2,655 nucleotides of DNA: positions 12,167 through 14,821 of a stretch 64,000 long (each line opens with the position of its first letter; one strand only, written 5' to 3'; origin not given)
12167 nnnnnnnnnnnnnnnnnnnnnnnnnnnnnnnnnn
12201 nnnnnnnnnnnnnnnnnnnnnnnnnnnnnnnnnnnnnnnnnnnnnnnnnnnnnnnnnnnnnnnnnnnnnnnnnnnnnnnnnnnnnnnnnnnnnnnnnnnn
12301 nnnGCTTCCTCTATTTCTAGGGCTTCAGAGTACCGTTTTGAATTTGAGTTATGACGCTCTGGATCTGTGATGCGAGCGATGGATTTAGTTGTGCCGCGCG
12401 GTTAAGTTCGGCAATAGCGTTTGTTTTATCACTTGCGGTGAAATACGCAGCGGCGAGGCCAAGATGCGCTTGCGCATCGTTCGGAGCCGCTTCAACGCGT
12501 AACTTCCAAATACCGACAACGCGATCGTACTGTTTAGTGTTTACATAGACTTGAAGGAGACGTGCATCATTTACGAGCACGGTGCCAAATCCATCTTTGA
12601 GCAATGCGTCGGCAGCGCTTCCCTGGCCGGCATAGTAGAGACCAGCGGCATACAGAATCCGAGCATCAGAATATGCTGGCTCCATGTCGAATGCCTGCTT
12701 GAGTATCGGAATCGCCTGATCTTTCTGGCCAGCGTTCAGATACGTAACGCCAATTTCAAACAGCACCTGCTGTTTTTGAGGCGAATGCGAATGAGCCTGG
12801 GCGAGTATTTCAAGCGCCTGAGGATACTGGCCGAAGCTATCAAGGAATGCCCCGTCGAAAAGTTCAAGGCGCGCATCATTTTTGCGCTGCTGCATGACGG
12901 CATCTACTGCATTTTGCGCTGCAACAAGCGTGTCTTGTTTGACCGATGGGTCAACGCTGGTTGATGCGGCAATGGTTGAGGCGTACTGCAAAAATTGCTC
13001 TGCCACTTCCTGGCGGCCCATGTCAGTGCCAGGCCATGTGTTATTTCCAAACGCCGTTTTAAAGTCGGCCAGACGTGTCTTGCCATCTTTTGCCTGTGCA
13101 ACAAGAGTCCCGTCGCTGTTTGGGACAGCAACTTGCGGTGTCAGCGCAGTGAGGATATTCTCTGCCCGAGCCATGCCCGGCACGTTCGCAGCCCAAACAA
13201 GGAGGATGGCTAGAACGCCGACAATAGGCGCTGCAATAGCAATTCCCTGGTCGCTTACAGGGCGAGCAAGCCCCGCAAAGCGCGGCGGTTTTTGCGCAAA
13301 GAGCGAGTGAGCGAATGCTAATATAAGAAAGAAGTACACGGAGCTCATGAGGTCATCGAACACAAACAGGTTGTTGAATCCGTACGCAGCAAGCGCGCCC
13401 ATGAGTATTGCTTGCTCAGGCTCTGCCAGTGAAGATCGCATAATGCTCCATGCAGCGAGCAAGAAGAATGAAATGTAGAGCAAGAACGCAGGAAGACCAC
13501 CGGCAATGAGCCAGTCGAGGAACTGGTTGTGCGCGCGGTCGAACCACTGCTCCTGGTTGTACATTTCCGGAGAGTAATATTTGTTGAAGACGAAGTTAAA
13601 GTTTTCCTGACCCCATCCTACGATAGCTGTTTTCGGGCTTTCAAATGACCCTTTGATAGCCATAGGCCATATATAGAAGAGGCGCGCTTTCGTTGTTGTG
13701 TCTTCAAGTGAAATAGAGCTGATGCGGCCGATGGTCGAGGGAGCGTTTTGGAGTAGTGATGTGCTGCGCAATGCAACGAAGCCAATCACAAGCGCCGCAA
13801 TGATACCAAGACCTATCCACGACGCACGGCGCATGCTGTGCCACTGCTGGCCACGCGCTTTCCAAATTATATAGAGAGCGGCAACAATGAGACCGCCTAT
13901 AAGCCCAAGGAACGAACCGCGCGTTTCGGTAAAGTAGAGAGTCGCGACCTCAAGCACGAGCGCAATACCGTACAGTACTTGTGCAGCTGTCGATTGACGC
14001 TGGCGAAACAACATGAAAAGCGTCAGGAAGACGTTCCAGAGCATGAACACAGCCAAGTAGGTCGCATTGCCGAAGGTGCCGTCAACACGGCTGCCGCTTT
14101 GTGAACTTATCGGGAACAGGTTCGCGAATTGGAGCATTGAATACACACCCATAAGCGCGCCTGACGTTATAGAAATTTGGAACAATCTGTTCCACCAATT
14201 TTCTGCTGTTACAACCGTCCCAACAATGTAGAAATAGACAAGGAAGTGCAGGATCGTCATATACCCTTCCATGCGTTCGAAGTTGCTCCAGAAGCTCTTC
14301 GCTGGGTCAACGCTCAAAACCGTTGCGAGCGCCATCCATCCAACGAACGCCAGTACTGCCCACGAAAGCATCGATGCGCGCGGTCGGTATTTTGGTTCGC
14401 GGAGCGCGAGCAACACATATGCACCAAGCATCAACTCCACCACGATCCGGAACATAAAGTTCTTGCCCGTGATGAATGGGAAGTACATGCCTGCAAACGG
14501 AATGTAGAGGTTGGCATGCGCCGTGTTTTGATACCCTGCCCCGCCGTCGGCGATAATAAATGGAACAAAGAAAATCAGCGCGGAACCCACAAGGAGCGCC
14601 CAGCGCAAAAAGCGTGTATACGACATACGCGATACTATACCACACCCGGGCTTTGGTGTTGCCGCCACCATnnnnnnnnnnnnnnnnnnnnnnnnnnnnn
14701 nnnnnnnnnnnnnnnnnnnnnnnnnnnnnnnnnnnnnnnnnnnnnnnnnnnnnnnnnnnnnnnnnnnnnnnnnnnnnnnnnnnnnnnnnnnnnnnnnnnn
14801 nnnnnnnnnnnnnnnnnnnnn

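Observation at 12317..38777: About 25-kb fucose-containing, methyl-capped, ABC-exported glycan / protein O-glycosylation locus resembling Gram-positive S-layer glycosylation (slg) clusters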

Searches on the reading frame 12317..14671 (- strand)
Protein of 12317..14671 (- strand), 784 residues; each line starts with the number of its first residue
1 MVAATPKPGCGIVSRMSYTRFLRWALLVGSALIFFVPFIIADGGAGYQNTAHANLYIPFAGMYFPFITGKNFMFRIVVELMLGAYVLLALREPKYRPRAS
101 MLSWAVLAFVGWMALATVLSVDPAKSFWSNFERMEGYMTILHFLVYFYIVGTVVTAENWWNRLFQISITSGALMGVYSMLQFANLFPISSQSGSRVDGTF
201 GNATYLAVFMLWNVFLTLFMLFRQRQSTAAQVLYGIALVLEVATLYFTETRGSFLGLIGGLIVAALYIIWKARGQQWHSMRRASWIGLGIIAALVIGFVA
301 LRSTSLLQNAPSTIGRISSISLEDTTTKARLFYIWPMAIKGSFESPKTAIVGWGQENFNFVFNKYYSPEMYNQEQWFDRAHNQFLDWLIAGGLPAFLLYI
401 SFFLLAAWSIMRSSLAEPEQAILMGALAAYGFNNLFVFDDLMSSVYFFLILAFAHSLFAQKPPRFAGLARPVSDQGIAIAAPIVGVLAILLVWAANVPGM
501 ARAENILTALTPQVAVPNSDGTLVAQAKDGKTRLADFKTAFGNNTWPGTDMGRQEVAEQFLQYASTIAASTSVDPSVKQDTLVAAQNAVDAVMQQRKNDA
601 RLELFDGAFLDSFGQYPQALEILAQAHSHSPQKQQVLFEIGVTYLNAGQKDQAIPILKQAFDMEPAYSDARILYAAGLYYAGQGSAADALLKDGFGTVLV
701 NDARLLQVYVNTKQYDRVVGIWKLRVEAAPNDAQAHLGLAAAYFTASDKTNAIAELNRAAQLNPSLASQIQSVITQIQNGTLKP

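Call 3: search_protein_families(library=pfam, proteins=[window:12317-14671:-], max_evalue=0.01)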
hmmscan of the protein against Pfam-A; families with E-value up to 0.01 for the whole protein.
window:12317-14671:- (784 aa): 16 families
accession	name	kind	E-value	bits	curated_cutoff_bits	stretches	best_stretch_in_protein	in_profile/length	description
PF04932.20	Wzy_C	-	2.4e-16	60.3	31.7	1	237-400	2-149/149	O-Antigen ligase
PF14559.12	TPR_19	-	7.7e-11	42.6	25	2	614-657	5-48/68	Tetratricopeptide repeat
PF13428.12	TPR_14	-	8.6e-10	38.8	23.5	0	640-675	7-42/44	Tetratricopeptide repeat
PF13432.12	TPR_16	-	1.7e-08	35.2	32.7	2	640-690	3-51/65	Tetratricopeptide repeat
PF00515.34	TPR_1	-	1.3e-06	28.4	27.8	0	733-765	1-33/34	Tetratricopeptide repeat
PF07719.23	TPR_2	-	8.8e-06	25.9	27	0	733-765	1-33/34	Tetratricopeptide repeat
PF12895.13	ANAPC3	-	1.5e-05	25.6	27.2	1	614-683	3-71/82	Anaphase-promoting complex, cyclosome, subunit 3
PF13181.12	TPR_8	-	1.8e-05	25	25.7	1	635-666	2-33/34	Tetratricopeptide repeat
PF13424.12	TPR_12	-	0.00033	21.2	30.1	0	607-663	17-74/77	Tetratricopeptide repeat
PF13174.12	TPR_6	-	0.00049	21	26.3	0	635-659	1-25/33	Tetratricopeptide repeat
PF13371.12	TPR_9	-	0.0019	18.6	35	0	615-673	10-68/73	Tetratricopeptide repeat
PF25063.1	ARM_TT21_C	-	0.0022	18.3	35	0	576-669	105-199/209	Tetratricopeptide repeat protein 21 C-terminal ARM domain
PF14561.12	TPR_20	-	0.0032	18.2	25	0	725-757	14-46/90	Tetratricopeptide repeat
PF14053.11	DUF4248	-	0.0045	17.4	27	0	739-773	10-44/68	Domain of unknown function (DUF4248)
PF09295.16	ChAPs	-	0.0053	16.2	20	0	580-657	214-291/395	ChAPs (Chs5p-Arf1p-binding proteins)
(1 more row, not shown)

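Call 12: find_homologous_proteins(query=window:12317-14671:-, max_evalue=0.00001)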
Query window:12317-14671:- (784 aa): 4117 proteins with E <= 0.00001 among 8000 candidates; the best 120 are listed.
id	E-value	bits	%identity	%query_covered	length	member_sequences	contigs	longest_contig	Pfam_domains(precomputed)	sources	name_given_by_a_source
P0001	0.0e+0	1708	100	98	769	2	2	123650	PF14559.13,PF00515.35,PF21033.5,PF13432.13,PF13428.13,PF13181.13,PF07719.24,PF04932.21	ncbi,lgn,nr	ncbi:MAG TPA: O-antigen ligase family protein [Candidatus Paceibacterota bacterium]|nr:O-antigen lig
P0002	0.0e+0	1322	76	98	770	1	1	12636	PF14559.13,PF00515.35,PF12895.14,PF13424.13,PF13432.13,PF13428.13,PF13181.13,PF07719.24,PF04932.21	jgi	jgi:tetratricopeptide (TPR) repeat protein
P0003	0.0e+0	1200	69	97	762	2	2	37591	PF14559.13,PF13371.13,PF00515.35,PF12895.14,PF13432.13,PF13428.13,PF13181.13,PF14561.13,PF07719.24,PF04932.21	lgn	-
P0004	0.0e+0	1191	68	98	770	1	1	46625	PF14559.13,PF12895.14,PF13432.13,PF13428.13,PF14561.13,PF04932.21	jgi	jgi:O-antigen ligase/thioredoxin-like negative regulator of GroEL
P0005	0.0e+0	1179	67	98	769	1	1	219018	PF14559.13,PF13414.13,PF12895.14,PF13432.13,PF13428.13,PF13181.13,PF14561.13,PF07719.24,PF04932.21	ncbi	-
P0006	0.0e+0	1154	66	98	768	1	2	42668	PF14559.13,PF00515.35,PF12895.14,PF13424.13,PF13432.13,PF13428.13,PF13181.13,PF07719.24,PF04932.21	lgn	-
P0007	0.0e+0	1152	66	98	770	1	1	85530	PF14559.13,PF23914.2,PF13371.13,PF00515.35,PF12895.14,PF13424.13,PF13432.13,PF13428.13,PF04932.21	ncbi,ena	-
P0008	0.0e+0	1134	66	98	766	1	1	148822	PF14559.13,PF12895.14,PF13432.13,PF13428.13,PF13181.13,PF14561.13,PF07719.24,PF04932.21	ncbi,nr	ncbi:O-antigen ligase family protein [Patescibacteria group bacterium]|nr:O-antigen ligase family pr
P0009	0.0e+0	1125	65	98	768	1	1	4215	PF14559.13,PF12895.14,PF13424.13,PF13432.13,PF13428.13,PF14561.13,PF04932.21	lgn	-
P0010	0.0e+0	1121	65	98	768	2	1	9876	PF14559.13,PF13428.13,PF14561.13,PF07719.24,PF04932.21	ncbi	-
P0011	0.0e+0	1106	65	98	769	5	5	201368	PF14559.13,PF12895.14,PF13432.13,PF13428.13,PF13181.13,PF14561.13,PF07719.24,PF04932.21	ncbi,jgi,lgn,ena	-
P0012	0.0e+0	1105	65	98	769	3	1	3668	PF14559.13,PF12895.14,PF13432.13,PF13428.13,PF13181.13,PF14561.13,PF07719.24,PF13174.13,PF04932.21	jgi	jgi:O-antigen ligase/thioredoxin-like negative regulator of GroEL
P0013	0.0e+0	1101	66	98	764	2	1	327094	PF14559.13,PF13432.13,PF13428.13,PF13181.13,PF07719.24,PF04932.21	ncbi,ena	ncbi:MAG: O-antigen ligase family protein [Candidatus Adlerbacteria bacterium]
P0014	0.0e+0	1089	66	94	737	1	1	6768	PF14559.13,PF04932.21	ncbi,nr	ncbi:O-antigen ligase family protein, partial [Patescibacteria group bacterium]|nr:O-antigen ligase 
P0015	0.0e+0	1047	61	98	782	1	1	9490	PF14559.13,PF13428.13,PF07719.24,PF04932.21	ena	-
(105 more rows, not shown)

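Call 14: find_related_loci(query=A1, collection=genome_contigs, flank=10000)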
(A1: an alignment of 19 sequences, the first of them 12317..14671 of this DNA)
Query A1 (784 aa) in genome_contigs; peptide patterns used: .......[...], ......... (x = any residue, [..] = any of these).
305 stretches matched a pattern; 286 encode a relative of the query (tblastn E <= 1e-3); the best 80 are kept; 80 distinct loci.
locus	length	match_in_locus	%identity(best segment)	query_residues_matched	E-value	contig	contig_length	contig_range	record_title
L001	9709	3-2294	65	16-782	0e+0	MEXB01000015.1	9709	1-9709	MAG: Candidatus Adlerbacteria bacterium RIFOXYC1_FULL_48_26 rifoxyc1_full_scaffold_5484, whole genome shotgun sequence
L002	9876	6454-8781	64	5-782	0e+0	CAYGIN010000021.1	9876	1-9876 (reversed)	MAG TPA_asm: uncultured Candidatus Saccharibacteria bacterium isolate ERP113451_co1_187 genome assembly, contig: NODE_85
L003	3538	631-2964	59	10-784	0e+0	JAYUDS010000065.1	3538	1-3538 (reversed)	MAG: Candidatus Adlerbacteria bacterium isolate GFS_7244 GFS_7244_64, whole genome shotgun sequence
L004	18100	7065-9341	59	11-784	0e+0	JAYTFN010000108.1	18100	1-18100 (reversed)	MAG: Candidatus Adlerbacteria bacterium isolate GFS_2183 GFS_2183_107, whole genome shotgun sequence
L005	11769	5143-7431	60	14-783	0e+0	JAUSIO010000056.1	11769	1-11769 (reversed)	MAG: bacterium isolate E14_metabat.bin.253 E14_k141_643680, whole genome shotgun sequence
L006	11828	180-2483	58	15-783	0e+0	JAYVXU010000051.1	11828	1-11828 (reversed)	MAG: Candidatus Adlerbacteria bacterium isolate GL85_DN_metabinner_15 GL85_DN_metabinner_15_50, whole genome shotgun seq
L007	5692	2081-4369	58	15-784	0e+0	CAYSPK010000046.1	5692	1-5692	MAG TPA_asm: uncultured Candidatus Saccharibacteria bacterium isolate SRP263991_co5_96 genome assembly, contig: NODE_283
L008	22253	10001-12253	57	16-784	0e+0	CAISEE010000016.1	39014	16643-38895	Candidatus Adlerbacteria bacterium isolate C24_bin-2304 genome assembly, contig: bin-2304:16/56, whole genome shotgun se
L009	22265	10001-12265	59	10-784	0e+0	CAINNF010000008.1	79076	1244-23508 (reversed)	Candidatus Adlerbacteria bacterium isolate C24_bin-0997 genome assembly, contig: bin-0997:08/25, whole genome shotgun se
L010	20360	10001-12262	58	14-783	0e+0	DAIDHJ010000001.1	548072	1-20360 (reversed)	MAG TPA_asm: Candidatus Adlerbacteria bacterium isolate clean342 NODE_1_length_548072_cov_18.396940, whole genome shotgu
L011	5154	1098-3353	60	16-783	0e+0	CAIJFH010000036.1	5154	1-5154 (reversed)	Candidatus Adlerbacteria bacterium isolate C4_bin-407 genome assembly, contig: bin-407:36/38, whole genome shotgun seque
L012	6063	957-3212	60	15-784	0e+0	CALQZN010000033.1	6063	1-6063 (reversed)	MAG: Candidatus Nomurabacteria bacterium isolate MoH-23oct19-148 genome assembly, contig: MoH-23oct19-C23167, whole geno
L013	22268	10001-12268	57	15-784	0e+0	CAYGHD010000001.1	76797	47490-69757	MAG TPA_asm: uncultured Candidatus Saccharibacteria bacterium isolate ERP113451_co1_4 genome assembly, contig: NODE_200_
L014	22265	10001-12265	58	14-783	0e+0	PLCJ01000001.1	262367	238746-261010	MAG: Candidatus Adlerbacteria bacterium isolate palsa_1324 73.20111000_P3M.106_contig_973, whole genome shotgun sequence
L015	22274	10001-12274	56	15-784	0e+0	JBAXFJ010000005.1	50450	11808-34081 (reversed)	MAG: bacterium isolate ELA268 MAG268_5, whole genome shotgun sequence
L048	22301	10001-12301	49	9-784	0e+0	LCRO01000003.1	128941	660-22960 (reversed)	MAG: Candidatus Adlerbacteria bacterium GW2011_GWA1_54_10 UY83_C0003, whole genome shotgun sequence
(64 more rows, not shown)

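Call 19: search_protein_families(library=pfam, alignment_id=A2, max_evalue=0.00001)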
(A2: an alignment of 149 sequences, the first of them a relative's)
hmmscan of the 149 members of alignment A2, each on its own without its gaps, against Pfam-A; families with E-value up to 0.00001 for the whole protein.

A. member 1, L008:182-1990:+ (602 aa): 9 families
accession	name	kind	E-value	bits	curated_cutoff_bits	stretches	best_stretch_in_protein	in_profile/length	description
PF13692.12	Glyco_trans_1_4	-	3.3e-23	82.9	27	1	196-330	2-137/142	Glycosyl transferases group 1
PF00534.26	Glycos_transf_1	-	3.2e-21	76.1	26.4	1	189-342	9-165/172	Glycosyl transferases group 1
PF13439.12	Glyco_transf_4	-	8e-15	55.7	28.5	1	22-174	8-169/170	Glycosyltransferase Family 4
PF13524.12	Glyco_trans_1_2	-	1.5e-10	41.6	25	1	214-362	6-142/144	Glycosyl transferase-like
PF13579.12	Glyco_trans_4_4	-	1.8e-09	38.6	29.7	1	20-170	5-158/158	Glycosyl transferase 4-like domain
PF08242.18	Methyltransf_12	-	6e-09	37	30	1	423-513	1-97/98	Methyltransferase domain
PF13649.12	Methyltransf_25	-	1e-08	36.2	27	1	423-512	2-97/97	Methyltransferase domain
PF13489.12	Methyltransf_23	-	4.2e-08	33.5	27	1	402-552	7-146/164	Methyltransferase domain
PF08241.18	Methyltransf_11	-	1.3e-07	32.6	21.2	1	423-515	1-94/95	Methyltransferase domain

B. families by the number of members that match (of 149 scanned): 103 families (the first 25 are shown)
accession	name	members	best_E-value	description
PF08241.18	Methyltransf_11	14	1.9e-26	Methyltransferase domain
PF13489.12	Methyltransf_23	14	4.4e-23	Methyltransferase domain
PF01370.27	Epimerase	11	2.2e-62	NAD dependent epimerase/dehydratase family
PF00534.26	Glycos_transf_1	10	1.1e-39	Glycosyl transferases group 1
PF13692.12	Glyco_trans_1_4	10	8.7e-31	Glycosyl transferases group 1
PF00535.33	Glycos_transf_2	9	1.8e-37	Glycosyl transferase family 2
PF13649.12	Methyltransf_25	9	8.8e-22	Methyltransferase domain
PF16363.11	GDP_Man_Dehyd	8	8.4e-133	GDP-mannose 4,6 dehydratase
PF05050.19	Methyltransf_21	8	2.5e-23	Methyltransferase FkbM domain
PF04321.23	RmlD_sub_bind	8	8.6e-17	RmlD substrate binding domain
PF13439.12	Glyco_transf_4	7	1.2e-27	Glycosyltransferase Family 4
PF01943.22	Polysacc_synt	7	2.4e-18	Polysaccharide biosynthesis protein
PF13524.12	Glyco_trans_1_2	7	1.5e-16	Glycosyl transferase-like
PF13440.11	Polysacc_synt_3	7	1.2e-14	Polysaccharide biosynthesis protein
PF13847.12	Methyltransf_31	6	6.6e-23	Methyltransferase domain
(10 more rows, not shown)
